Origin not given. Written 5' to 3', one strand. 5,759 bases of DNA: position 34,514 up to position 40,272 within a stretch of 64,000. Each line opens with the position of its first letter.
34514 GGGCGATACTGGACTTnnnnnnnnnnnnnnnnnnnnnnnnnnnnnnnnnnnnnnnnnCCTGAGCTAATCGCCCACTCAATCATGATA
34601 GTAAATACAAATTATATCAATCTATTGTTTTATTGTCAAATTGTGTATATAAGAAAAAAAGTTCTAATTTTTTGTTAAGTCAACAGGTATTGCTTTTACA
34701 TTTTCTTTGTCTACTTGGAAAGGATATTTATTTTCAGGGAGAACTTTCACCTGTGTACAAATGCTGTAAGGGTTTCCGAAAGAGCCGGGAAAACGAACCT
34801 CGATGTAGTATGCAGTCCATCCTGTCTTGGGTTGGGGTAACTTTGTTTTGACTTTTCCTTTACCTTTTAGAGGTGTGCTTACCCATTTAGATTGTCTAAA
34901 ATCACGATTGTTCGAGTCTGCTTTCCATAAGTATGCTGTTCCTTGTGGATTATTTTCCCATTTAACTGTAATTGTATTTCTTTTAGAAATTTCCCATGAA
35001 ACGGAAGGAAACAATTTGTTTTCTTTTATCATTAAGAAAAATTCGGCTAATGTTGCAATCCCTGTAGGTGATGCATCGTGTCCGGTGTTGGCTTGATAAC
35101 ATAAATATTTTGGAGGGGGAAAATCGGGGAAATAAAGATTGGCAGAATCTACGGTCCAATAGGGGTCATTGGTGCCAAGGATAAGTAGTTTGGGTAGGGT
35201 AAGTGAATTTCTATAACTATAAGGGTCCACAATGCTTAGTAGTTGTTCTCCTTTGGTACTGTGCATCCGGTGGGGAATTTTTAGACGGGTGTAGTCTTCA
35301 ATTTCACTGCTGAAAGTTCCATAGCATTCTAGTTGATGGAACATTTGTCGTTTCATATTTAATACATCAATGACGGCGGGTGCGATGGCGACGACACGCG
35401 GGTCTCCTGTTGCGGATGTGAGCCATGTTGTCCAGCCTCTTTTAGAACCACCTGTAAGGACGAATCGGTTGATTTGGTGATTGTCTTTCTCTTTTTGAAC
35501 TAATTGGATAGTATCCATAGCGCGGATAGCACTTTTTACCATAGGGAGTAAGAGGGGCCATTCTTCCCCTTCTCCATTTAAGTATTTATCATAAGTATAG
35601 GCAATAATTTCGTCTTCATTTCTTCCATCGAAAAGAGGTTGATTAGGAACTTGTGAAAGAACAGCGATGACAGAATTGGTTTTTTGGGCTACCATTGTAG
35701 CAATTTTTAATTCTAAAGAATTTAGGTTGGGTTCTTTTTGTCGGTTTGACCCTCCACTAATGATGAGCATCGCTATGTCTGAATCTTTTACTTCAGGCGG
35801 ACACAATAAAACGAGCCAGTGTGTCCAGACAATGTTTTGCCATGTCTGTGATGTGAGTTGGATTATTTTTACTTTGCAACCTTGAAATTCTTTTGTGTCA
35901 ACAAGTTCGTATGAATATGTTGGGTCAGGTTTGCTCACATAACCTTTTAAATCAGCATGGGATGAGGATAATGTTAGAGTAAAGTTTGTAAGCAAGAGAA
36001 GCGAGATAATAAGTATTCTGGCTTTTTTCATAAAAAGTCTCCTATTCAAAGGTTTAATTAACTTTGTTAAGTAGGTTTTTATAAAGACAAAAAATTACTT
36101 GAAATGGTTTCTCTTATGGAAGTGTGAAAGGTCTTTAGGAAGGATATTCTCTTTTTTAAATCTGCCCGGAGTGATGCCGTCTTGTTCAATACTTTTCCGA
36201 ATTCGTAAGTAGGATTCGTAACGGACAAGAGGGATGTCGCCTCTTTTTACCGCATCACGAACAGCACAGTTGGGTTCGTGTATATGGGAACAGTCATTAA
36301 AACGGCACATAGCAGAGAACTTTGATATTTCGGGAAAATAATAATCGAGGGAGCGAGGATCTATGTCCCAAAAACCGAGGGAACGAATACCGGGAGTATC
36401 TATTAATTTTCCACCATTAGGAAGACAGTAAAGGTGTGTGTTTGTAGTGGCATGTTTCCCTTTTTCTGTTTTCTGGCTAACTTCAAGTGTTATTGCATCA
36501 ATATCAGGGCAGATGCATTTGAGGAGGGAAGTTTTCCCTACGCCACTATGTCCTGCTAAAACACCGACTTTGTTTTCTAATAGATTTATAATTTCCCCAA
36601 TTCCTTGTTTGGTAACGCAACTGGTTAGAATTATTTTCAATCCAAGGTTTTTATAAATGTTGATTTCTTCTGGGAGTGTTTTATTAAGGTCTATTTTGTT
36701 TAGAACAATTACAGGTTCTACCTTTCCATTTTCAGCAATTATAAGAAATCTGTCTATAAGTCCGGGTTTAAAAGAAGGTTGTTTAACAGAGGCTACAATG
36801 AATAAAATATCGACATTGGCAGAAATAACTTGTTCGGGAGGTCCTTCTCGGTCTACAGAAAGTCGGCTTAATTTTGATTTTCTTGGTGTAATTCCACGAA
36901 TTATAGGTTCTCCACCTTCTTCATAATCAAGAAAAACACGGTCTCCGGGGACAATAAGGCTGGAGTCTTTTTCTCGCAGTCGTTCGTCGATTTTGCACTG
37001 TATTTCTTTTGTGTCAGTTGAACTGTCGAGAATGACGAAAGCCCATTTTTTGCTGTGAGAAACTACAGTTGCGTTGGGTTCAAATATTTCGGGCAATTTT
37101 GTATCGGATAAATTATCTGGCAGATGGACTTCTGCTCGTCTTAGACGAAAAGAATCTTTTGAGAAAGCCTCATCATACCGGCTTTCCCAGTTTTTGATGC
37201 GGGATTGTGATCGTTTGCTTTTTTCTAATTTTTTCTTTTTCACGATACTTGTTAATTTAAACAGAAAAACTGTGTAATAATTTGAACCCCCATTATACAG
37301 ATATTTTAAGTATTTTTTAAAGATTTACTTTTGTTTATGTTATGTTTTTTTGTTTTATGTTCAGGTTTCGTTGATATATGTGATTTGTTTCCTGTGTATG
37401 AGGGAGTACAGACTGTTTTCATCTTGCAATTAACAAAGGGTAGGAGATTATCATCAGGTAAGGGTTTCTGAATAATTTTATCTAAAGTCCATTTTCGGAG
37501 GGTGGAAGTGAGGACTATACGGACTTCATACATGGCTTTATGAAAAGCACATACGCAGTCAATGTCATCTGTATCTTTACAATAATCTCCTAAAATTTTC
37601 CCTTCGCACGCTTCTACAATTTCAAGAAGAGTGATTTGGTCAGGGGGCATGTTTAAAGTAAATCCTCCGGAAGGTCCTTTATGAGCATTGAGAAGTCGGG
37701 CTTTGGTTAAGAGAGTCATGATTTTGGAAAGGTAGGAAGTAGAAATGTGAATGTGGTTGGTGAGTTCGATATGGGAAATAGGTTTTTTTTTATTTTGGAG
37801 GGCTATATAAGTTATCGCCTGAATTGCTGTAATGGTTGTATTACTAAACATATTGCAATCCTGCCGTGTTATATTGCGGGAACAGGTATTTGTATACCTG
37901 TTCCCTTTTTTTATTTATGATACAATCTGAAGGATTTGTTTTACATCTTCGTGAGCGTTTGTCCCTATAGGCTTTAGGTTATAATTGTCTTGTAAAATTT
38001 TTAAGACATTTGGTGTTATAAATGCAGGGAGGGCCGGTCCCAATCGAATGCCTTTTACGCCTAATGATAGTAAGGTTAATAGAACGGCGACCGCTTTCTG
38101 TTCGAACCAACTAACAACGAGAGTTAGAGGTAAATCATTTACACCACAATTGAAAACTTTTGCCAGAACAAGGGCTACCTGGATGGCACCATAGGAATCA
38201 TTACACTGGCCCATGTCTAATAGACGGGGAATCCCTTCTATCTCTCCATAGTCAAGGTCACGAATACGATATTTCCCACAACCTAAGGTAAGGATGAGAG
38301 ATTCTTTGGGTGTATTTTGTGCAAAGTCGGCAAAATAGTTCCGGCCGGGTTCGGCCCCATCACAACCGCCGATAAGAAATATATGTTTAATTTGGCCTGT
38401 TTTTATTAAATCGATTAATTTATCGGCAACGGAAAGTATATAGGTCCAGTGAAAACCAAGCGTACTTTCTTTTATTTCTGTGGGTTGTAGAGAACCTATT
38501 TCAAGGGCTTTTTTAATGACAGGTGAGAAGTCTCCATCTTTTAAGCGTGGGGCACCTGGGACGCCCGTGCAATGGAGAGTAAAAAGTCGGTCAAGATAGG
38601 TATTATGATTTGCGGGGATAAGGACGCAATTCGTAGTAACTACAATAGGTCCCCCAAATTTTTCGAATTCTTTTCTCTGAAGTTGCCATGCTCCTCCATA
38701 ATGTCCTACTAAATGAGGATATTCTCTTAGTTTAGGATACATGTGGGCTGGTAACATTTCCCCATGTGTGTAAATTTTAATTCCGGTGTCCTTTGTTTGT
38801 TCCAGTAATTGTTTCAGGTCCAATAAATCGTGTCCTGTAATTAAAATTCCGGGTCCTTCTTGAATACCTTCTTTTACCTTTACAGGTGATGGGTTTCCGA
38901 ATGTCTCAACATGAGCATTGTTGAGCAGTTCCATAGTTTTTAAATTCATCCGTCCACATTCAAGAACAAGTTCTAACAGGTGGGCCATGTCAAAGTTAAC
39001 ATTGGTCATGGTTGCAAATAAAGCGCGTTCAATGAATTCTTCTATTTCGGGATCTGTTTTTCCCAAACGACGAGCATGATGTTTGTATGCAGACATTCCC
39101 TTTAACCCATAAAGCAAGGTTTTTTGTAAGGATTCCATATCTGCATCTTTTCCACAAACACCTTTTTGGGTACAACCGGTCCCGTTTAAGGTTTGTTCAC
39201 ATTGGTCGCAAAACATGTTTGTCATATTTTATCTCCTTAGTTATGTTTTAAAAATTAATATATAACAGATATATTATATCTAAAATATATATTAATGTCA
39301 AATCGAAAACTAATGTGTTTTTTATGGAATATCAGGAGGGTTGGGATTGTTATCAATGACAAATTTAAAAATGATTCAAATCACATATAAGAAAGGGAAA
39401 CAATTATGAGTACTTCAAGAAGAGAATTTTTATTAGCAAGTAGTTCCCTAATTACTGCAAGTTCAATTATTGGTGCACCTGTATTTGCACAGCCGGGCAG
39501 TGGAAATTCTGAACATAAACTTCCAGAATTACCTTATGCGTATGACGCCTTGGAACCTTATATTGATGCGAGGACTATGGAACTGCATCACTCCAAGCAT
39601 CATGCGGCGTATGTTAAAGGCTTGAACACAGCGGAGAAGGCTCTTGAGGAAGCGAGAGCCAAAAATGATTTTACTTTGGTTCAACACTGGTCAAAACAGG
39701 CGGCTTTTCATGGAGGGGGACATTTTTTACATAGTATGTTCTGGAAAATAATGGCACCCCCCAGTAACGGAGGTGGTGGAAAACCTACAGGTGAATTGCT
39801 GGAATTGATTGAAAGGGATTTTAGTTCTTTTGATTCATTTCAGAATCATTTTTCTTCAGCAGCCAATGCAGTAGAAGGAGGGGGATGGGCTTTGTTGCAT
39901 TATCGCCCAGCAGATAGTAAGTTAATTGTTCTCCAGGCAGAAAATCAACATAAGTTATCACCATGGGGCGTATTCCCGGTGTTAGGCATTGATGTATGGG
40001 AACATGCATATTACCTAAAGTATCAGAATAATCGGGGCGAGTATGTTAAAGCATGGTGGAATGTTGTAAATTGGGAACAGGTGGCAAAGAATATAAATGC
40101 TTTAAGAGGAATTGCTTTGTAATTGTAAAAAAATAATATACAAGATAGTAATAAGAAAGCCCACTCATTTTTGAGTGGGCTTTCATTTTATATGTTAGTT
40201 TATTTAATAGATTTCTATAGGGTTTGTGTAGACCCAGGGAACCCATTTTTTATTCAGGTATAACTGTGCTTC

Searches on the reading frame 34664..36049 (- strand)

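Call 70: search_protein_families(library=pfam, proteins=[window:34664-36049:-], max_evalue=0.00001)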
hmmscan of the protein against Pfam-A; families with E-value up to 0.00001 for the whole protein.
window:34664-36049:- (461 aa): 1 family
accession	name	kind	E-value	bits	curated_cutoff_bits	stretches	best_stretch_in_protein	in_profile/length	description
PF10142.15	PhoPQ_related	-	5.4e-110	368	20.3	1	34-385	1-367/367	PhoPQ-activated pathogenicity-related protein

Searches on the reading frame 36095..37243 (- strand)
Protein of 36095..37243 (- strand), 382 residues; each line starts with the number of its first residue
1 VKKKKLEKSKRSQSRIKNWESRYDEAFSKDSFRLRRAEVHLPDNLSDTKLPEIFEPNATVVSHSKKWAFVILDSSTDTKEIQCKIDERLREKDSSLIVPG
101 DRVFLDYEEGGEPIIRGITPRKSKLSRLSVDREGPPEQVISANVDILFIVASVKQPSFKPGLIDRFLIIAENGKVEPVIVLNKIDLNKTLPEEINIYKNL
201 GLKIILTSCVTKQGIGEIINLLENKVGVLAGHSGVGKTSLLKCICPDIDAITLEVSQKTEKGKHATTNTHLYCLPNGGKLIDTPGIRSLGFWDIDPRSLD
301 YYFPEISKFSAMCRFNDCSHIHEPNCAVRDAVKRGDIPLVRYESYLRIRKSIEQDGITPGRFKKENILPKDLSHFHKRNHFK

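Call 70: search_protein_families(library=pfam, proteins=[window:36095-37243:-], max_evalue=0.00001)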
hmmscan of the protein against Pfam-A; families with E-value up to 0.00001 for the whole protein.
window:36095-37243:- (382 aa): 1 family
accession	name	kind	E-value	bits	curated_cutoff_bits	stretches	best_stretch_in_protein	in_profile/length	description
PF03193.22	RsgA_GTPase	-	5.2e-51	173.4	30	1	118-292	1-174/174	RsgA GTPase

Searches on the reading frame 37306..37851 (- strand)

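Call 69: search_protein_families(library=pfam, proteins=[window:37306-37851:-], max_evalue=0.00001)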
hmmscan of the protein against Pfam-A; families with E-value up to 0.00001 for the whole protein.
window:37306-37851:- (181 aa): 1 family
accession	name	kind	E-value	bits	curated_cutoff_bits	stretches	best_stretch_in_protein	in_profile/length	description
PF02082.26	Rrf2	-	2.9e-25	89.4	30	1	3-128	2-131/132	Iron-dependent Transcriptional regulator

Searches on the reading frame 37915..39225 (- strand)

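Call 69: search_protein_families(library=pfam, proteins=[window:37915-39225:-], max_evalue=0.00001)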
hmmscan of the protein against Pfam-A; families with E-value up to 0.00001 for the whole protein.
window:37915-39225:- (436 aa): 1 family
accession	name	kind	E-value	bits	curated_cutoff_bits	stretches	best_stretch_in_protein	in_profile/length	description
PF03063.25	Prismane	-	4.3e-135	451.7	27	2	81-422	159-507/513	Prismane/CO dehydrogenase family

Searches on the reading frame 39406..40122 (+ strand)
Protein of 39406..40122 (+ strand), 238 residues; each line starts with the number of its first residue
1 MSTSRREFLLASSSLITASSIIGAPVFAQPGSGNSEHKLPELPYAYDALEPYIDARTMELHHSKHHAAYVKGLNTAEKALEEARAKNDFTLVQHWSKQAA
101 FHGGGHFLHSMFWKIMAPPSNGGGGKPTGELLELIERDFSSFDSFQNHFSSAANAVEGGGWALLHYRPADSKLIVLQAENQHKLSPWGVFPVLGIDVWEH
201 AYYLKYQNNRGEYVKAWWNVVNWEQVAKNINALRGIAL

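Call 6: search_protein_families(library=pfam, proteins=[window:39406-40122:+])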
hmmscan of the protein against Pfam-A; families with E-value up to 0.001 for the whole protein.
window:39406-40122:+ (238 aa): 2 families
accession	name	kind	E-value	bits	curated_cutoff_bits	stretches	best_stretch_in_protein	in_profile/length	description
PF02777.23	Sod_Fe_C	-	9.6e-37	125.6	20.9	1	127-229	1-102/102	Iron/manganese superoxide dismutases, C-terminal domain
PF00081.27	Sod_Fe_N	-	9.6e-31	106.5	27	1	36-117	1-82/82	Iron/manganese superoxide dismutases, alpha-hairpin domain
